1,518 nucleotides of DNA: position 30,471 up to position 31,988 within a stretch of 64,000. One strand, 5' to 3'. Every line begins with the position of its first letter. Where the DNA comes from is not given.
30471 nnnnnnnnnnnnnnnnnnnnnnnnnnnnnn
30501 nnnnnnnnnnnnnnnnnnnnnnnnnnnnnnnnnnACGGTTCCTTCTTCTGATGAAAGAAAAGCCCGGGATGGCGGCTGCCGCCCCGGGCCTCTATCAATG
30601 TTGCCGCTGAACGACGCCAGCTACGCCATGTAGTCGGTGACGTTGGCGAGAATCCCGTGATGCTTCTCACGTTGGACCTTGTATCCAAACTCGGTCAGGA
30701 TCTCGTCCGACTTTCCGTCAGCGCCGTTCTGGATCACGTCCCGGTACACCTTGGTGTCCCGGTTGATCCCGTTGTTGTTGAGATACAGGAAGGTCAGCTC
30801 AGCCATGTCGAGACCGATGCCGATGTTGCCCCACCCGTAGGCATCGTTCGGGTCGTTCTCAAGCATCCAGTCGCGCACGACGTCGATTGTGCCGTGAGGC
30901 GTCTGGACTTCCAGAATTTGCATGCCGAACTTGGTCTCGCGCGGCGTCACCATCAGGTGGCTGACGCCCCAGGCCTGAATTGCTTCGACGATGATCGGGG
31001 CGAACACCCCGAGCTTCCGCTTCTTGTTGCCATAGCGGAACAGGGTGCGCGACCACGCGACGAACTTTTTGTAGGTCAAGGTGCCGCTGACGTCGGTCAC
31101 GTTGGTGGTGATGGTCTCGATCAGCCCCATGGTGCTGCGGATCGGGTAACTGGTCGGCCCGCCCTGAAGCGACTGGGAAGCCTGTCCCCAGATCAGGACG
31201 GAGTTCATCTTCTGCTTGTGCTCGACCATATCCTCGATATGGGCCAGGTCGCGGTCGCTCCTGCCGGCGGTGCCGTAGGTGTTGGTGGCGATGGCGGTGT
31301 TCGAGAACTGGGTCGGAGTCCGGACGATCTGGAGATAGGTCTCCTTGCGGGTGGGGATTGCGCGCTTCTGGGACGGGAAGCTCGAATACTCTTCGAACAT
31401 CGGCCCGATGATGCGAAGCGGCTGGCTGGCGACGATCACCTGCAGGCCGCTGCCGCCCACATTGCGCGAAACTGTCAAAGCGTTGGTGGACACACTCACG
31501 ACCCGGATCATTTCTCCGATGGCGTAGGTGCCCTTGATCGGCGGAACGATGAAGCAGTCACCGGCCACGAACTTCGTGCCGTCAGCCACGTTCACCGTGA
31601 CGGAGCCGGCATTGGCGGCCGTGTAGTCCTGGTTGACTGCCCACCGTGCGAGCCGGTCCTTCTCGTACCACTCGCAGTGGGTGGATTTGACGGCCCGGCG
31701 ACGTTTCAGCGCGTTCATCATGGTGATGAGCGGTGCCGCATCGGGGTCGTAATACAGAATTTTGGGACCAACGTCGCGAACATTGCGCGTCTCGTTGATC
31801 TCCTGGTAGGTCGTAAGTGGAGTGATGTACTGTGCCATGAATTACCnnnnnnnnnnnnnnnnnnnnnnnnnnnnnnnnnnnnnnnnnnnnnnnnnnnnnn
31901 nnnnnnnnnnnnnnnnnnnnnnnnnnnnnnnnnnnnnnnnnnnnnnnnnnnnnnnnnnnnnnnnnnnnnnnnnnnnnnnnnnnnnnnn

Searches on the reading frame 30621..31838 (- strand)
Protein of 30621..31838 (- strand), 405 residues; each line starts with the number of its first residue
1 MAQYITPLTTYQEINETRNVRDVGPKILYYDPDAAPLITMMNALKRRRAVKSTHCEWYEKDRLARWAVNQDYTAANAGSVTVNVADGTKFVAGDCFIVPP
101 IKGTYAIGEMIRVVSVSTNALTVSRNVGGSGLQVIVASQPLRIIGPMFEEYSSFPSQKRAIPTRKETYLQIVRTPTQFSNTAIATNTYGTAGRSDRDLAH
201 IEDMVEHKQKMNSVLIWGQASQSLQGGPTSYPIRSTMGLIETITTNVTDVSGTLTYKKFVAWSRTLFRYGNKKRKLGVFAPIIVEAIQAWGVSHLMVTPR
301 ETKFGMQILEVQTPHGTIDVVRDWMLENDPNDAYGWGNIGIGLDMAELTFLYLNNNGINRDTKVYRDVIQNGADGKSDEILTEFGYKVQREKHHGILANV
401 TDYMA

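Call 9: search_protein_families(library=pfam, max_evalue=0.001, proteins=[window:30621-31838:-])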
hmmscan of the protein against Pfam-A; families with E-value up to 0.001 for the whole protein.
window:30621-31838:- (405 aa): 1 family
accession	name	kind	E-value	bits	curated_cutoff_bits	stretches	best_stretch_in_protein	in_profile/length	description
PF17236.8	SU10_MCP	-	3.2e-33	115.9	24.1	1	16-401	11-292/292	SU10 major capsid protein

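Call 18: search_dna_similar(query=window:30621-31838:-, collection=phages, mode=protein, max_rows=15)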
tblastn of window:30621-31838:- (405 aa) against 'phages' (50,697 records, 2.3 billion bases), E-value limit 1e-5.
Records with a match: 24; places in all: 24; records where one place covers at least 80% of the query: 19.
Best place of each record, by identity: <60% 24.
By first word of the organism name: Pseudomonas 16; Bacillus 2; Polaromonas 1; Roseobacter 1; Caulobacter 1; EBPR 1; Aeromonas 1; Desulfofustis 1.
By host as written in the record: Pseudomonas aeruginosa 12; - 4; Bacillus cereus 2; Pseudomonas sp. 1; Psuedomonas aeruginosa 1; Polaromonas sp. 1; Roseobacter sp. (CHUG lineage) 1; Caulobacter sp. 1; and 1 more.
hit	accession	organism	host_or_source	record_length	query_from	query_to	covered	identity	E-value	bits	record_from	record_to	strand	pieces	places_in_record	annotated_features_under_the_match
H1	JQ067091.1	Pseudomonas phage PaMx32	Pseudomonas aeruginosa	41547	19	391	92%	24.6%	3e-12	74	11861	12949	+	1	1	record has no annotation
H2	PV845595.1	Pseudomonas phage Ph_15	Pseudomonas aeruginosa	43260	19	391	92%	24.6%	3e-12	74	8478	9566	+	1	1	major head protein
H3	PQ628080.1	Pseudomonas phage Neko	Pseudomonas aeruginosa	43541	19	391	92%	24.6%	3e-12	74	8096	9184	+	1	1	major head protein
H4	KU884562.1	Pseudomonas phage PaMx35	Pseudomonas aeruginosa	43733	19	391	92%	24.6%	1e-10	69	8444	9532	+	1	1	major capsid protein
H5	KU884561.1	Pseudomonas phage PaMx33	Pseudomonas aeruginosa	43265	19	391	92%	24.6%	2e-8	62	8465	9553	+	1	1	major capsid protein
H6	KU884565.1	Pseudomonas phage PaMx46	Pseudomonas aeruginosa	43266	19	391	92%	24.6%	2e-8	62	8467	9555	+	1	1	major capsid protein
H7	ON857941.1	Pseudomonas phage vB_PaeP_FBPa48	Pseudomonas sp.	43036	19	391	92%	24.4%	4e-12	74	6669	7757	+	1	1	hypothetical protein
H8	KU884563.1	Pseudomonas phage PaMx41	Pseudomonas aeruginosa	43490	19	391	92%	24.4%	4e-12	74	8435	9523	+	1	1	major capsid protein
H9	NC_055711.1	Pseudomonas phage PaMx41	Pseudomonas aeruginosa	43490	19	391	92%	24.4%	4e-12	74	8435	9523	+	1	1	major head protein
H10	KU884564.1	Pseudomonas phage PaMx43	Pseudomonas aeruginosa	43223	19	391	92%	24.4%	7e-12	73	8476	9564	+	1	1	major capsid protein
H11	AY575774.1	Pseudomonas phage PaP2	-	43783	19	391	92%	24.4%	7e-12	73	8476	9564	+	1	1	orf13: p13 | orf12: p12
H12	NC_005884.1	Pseudomonas phage PaP2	Pseudomonas aeruginosa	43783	19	391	92%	24.4%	7e-12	73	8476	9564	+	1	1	major head protein | hypothetical protein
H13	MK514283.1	Pseudomonas phage vB_PaeP_TF17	Psuedomonas aeruginosa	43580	19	391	92%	24.4%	3e-10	68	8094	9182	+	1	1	putative major capsid protein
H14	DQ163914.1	Pseudomonas phage 119X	-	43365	19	391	92%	24.4%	6e-10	67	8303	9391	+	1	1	record has no annotation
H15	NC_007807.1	Pseudomonas phage 119X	Pseudomonas aeruginosa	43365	19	391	92%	24.4%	6e-10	67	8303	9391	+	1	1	119X_gp13: major head protein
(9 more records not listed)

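Call 24: find_related_loci(query=window:30621-31838:-, collection=viral_contigs, flank=10000)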
Query window:30621-31838:- (405 aa) in viral_contigs; peptide patterns used: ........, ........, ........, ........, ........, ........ (x = any residue, [..] = any of these).
7 stretches matched a pattern, but none encodes a relative of the query by tblastn (E <= 1e-3).
